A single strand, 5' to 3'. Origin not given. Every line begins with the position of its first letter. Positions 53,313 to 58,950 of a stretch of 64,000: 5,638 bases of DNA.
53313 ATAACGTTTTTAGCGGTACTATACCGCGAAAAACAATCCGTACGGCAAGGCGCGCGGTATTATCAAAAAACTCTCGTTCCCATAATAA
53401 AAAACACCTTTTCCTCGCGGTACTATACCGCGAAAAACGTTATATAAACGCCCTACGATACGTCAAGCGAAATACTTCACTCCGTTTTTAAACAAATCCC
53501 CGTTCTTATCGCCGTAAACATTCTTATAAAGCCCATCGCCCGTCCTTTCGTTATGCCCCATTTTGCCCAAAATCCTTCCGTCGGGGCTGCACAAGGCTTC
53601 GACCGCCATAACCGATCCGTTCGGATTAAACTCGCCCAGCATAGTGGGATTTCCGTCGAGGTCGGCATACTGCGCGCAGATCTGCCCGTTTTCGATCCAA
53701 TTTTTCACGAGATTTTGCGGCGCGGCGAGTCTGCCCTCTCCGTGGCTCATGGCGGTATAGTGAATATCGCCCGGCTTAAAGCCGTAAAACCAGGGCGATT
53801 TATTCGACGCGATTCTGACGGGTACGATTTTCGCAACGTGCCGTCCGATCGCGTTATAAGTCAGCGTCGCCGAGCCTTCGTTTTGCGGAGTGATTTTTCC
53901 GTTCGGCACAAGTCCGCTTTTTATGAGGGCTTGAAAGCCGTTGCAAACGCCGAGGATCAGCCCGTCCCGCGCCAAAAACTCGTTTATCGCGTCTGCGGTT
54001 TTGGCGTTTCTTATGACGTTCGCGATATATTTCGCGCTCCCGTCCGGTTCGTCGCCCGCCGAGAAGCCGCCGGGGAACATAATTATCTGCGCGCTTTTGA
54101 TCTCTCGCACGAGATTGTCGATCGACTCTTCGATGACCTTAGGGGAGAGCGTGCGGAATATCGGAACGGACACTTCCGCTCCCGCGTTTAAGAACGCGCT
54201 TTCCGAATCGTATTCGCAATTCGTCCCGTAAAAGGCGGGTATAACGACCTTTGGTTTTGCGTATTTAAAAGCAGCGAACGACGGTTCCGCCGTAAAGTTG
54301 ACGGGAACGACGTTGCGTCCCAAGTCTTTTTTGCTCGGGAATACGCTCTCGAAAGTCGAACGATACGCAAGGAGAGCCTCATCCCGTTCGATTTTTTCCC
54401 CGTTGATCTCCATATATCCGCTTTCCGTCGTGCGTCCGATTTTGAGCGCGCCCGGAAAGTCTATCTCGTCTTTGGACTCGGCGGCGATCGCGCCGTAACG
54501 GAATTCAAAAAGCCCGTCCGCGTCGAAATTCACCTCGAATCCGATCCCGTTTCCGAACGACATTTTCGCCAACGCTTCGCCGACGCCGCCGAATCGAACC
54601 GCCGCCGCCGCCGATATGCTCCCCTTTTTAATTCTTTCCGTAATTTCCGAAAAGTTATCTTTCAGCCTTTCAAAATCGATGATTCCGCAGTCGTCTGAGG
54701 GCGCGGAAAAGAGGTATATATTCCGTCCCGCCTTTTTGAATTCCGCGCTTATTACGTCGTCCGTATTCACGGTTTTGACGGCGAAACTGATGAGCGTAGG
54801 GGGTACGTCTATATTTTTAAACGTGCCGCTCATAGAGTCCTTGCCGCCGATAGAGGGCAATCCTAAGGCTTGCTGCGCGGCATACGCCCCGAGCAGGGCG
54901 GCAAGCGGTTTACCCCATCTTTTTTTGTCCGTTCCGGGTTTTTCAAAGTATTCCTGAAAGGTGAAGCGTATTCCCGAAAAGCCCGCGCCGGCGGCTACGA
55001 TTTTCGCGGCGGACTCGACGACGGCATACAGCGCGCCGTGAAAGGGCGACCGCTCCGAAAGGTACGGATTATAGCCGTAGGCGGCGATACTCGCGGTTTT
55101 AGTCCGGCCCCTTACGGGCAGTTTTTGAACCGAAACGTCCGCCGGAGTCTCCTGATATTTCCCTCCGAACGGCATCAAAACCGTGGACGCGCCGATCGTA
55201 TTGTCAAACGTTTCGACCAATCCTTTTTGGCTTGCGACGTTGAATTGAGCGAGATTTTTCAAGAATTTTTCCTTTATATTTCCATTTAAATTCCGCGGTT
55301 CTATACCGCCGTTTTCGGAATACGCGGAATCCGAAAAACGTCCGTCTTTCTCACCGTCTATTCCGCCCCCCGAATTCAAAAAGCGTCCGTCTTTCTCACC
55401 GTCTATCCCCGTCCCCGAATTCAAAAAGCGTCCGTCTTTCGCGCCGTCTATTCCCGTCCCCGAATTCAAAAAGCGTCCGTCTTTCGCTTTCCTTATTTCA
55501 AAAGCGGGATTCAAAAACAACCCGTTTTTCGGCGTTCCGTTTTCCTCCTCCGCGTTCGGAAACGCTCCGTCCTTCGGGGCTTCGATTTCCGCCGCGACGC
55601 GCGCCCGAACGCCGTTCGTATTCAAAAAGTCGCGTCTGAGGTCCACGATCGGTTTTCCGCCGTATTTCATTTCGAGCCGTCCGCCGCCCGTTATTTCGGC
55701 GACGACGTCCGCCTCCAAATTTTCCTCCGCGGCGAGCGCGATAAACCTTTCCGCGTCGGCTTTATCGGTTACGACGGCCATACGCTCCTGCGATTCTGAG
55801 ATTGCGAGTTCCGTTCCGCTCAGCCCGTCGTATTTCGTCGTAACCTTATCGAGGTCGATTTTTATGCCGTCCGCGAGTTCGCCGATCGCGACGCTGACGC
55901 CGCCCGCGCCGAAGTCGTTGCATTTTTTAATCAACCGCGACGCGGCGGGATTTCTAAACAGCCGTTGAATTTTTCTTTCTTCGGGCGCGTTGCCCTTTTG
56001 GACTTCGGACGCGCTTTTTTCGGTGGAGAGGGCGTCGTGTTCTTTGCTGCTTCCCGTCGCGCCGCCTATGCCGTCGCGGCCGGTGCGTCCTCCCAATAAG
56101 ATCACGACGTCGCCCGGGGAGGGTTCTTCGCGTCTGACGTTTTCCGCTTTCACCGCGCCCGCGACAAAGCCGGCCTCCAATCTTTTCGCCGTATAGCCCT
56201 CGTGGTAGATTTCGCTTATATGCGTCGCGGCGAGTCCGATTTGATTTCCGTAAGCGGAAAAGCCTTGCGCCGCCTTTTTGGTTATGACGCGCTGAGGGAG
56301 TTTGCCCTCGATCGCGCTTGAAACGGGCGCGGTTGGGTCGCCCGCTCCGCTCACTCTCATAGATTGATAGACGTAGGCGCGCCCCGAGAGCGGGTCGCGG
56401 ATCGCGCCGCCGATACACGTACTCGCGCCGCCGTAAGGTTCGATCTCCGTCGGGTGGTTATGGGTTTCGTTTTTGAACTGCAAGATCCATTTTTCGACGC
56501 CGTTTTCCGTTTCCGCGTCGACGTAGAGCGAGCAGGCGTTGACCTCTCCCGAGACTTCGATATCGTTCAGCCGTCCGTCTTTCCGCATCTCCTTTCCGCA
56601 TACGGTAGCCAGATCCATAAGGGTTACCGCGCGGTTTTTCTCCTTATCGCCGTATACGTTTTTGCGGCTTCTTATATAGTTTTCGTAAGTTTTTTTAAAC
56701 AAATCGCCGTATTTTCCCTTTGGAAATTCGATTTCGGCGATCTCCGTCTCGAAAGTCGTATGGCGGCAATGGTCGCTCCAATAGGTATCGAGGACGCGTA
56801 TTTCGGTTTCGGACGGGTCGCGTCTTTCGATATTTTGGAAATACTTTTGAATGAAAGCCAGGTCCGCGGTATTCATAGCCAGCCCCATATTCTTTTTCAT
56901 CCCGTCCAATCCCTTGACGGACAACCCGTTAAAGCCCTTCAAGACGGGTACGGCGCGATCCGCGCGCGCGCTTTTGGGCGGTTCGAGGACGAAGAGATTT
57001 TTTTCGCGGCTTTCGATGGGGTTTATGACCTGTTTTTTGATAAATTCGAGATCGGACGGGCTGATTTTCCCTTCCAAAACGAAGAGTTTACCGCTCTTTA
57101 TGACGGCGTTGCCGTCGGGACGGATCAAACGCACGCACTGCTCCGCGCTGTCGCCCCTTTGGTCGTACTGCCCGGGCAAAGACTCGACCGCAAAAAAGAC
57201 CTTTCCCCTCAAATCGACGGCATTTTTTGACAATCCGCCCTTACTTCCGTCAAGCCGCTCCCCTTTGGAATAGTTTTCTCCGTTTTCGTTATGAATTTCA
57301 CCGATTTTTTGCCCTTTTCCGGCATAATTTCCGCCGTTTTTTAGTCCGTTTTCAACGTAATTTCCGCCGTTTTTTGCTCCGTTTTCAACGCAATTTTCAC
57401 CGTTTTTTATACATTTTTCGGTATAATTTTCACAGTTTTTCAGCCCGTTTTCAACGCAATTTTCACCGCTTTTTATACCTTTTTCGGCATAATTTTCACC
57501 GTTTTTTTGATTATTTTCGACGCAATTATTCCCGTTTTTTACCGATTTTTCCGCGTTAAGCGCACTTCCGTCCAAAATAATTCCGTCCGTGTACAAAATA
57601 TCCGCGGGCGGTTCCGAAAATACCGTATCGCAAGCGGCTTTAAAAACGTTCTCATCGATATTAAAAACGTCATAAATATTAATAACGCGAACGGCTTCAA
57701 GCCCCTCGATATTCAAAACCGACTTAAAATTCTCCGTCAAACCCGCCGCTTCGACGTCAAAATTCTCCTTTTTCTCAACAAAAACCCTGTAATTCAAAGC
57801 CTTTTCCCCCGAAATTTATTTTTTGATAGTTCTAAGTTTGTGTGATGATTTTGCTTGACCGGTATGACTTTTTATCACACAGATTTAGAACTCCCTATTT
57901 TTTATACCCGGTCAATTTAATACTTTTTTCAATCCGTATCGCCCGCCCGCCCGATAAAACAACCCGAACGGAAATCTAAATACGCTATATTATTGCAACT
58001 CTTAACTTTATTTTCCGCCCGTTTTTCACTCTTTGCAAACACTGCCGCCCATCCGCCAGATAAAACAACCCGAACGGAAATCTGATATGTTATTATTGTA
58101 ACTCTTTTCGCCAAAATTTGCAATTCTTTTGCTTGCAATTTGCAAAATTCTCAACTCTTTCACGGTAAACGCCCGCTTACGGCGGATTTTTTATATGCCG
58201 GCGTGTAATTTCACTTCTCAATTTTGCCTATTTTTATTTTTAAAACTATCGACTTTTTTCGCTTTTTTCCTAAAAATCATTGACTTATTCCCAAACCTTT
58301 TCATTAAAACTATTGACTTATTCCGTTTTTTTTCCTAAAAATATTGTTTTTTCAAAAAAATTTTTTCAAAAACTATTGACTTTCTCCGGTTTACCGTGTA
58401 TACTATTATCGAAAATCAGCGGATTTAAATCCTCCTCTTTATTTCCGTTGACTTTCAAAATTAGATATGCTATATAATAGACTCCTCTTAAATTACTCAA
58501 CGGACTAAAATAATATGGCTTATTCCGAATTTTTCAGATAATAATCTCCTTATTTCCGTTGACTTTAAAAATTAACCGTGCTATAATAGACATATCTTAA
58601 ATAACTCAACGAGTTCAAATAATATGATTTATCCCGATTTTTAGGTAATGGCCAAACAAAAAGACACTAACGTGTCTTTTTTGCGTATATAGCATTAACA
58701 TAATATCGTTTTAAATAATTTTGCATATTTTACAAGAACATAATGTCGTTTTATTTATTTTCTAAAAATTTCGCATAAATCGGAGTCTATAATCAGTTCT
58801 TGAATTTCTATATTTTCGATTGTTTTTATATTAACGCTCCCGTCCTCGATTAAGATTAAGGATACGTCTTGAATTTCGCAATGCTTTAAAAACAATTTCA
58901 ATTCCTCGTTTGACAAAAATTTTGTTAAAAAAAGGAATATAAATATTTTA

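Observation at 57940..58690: Type II-A cas operon followed by reiterated, promoter-driven tracrRNA-like modules instead of a CRISPR array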

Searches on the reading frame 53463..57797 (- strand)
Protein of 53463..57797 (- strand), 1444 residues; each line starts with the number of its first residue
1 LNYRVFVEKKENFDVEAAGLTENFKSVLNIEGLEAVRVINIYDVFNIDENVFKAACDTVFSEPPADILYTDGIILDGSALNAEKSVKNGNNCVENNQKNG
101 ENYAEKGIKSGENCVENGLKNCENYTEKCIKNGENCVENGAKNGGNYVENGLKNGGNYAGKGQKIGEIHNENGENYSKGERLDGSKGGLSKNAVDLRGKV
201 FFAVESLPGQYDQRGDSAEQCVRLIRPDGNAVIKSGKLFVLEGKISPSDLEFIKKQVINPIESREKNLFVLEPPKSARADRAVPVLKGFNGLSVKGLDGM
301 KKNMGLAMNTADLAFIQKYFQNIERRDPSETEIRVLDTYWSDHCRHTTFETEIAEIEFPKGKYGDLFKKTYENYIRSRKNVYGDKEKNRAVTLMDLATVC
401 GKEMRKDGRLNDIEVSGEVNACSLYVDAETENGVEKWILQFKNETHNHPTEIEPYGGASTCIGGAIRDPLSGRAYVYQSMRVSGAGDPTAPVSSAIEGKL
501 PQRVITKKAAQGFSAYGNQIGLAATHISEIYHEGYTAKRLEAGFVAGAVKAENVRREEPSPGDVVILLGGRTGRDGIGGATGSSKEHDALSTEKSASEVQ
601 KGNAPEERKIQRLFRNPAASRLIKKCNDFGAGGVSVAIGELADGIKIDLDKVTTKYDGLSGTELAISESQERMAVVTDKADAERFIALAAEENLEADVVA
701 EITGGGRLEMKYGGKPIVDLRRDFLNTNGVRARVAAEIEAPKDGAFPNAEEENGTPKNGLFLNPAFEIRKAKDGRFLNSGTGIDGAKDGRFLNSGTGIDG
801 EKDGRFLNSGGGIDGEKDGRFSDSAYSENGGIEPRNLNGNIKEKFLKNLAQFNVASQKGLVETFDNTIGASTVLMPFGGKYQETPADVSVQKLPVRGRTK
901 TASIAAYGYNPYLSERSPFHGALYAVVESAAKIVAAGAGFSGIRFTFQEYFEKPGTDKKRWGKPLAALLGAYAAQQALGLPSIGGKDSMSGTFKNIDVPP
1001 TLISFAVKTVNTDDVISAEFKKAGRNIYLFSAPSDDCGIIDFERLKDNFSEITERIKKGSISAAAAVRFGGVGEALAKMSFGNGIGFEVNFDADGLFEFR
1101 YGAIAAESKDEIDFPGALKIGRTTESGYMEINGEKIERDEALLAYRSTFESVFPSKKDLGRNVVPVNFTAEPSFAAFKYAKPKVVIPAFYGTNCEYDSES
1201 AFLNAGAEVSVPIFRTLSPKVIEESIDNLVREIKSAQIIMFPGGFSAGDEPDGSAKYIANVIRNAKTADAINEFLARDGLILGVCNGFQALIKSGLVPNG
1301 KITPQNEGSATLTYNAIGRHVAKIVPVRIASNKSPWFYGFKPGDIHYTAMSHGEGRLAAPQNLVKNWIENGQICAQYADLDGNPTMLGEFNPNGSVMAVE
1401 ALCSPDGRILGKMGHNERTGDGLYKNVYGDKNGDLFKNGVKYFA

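Call 6: search_protein_families(library=ncbifam, proteins=[window:53463-57797:-], max_evalue=0.001)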
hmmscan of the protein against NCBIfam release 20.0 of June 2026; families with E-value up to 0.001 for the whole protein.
window:53463-57797:- (1444 aa): 9 families
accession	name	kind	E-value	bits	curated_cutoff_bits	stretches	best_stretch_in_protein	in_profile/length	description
TIGR01857.1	FGAM-synthase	equivalog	0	1698.1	1057.05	3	198-741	74-616/1239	phosphoribosylformylglycinamidine synthase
TIGR01736.1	FGAM_synth_II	equivalog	3.2e-80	270.4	525.75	2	435-729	67-357/718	phosphoribosylformylglycinamidine synthase subunit PurL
NF003672.0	PRK05297.1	equivalog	2.4e-76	257.2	783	2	295-712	167-586/1290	phosphoribosylformylglycinamidine synthase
NF002290.1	PRK01213.1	equivalog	1.2e-74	251.9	648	2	435-740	67-367/723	phosphoribosylformylglycinamidine synthase subunit PurL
TIGR01735.1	FGAM_synt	equivalog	3.5e-68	230.1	1123.05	2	295-713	167-590/1307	phosphoribosylformylglycinamidine synthase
NF010690.0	PRK14090.1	equivalog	1.7e-43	148.9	1047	2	435-726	59-336/601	phosphoribosylformylglycinamidine synthase subunit PurL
TIGR01737.1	FGAM_synth_I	equivalog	5.6e-36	124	177.8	1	1184-1426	3-213/228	phosphoribosylformylglycinamidine synthase I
NF002252.0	PRK01175.1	equivalog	6.1e-32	110.7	298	1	1181-1419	3-228/261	phosphoribosylformylglycinamidine synthase subunit PurQ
NF002957.0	PRK03619.1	equivalog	4e-26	91.8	212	1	1185-1427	4-207/222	phosphoribosylformylglycinamidine synthase subunit PurQ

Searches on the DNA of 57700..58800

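Call 37: search_rna_families(source=window, start=57700, end=58800, threshold=evalue, max_evalue=10, show_alignments=3)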
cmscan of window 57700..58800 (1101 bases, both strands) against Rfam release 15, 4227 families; matches with E-value up to 10: 6.
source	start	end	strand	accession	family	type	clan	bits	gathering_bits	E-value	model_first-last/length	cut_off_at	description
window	57821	57899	+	RF03714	MIR774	Gene; miRNA;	-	22.1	80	0.22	1-98/98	no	MIR774 microRNA precursor family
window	57820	57899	+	RF00812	mir-83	Gene; miRNA;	-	19.9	44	1.1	1-84/84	no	mir-83 microRNA precursor family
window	57827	57893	+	RF04007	mir-8489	Gene; miRNA;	-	18.2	99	1.4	1-90/90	no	mir-8489 microRNA precursor family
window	58589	58676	+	RF01651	ceN69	Gene; snRNA; snoRNA; CD-box;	-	16.9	45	3.8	1-107/107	no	Caenorhabditis snoRNA ceN69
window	57824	57898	+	RF03339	mir-3047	Gene; miRNA;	-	15.8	53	7.8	1-61/61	no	mir-3047 microRNA precursor family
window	57830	57893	+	RF00911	mir-672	Gene; miRNA;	-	15.2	97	9.6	1-81/81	no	mir-672 microRNA precursor family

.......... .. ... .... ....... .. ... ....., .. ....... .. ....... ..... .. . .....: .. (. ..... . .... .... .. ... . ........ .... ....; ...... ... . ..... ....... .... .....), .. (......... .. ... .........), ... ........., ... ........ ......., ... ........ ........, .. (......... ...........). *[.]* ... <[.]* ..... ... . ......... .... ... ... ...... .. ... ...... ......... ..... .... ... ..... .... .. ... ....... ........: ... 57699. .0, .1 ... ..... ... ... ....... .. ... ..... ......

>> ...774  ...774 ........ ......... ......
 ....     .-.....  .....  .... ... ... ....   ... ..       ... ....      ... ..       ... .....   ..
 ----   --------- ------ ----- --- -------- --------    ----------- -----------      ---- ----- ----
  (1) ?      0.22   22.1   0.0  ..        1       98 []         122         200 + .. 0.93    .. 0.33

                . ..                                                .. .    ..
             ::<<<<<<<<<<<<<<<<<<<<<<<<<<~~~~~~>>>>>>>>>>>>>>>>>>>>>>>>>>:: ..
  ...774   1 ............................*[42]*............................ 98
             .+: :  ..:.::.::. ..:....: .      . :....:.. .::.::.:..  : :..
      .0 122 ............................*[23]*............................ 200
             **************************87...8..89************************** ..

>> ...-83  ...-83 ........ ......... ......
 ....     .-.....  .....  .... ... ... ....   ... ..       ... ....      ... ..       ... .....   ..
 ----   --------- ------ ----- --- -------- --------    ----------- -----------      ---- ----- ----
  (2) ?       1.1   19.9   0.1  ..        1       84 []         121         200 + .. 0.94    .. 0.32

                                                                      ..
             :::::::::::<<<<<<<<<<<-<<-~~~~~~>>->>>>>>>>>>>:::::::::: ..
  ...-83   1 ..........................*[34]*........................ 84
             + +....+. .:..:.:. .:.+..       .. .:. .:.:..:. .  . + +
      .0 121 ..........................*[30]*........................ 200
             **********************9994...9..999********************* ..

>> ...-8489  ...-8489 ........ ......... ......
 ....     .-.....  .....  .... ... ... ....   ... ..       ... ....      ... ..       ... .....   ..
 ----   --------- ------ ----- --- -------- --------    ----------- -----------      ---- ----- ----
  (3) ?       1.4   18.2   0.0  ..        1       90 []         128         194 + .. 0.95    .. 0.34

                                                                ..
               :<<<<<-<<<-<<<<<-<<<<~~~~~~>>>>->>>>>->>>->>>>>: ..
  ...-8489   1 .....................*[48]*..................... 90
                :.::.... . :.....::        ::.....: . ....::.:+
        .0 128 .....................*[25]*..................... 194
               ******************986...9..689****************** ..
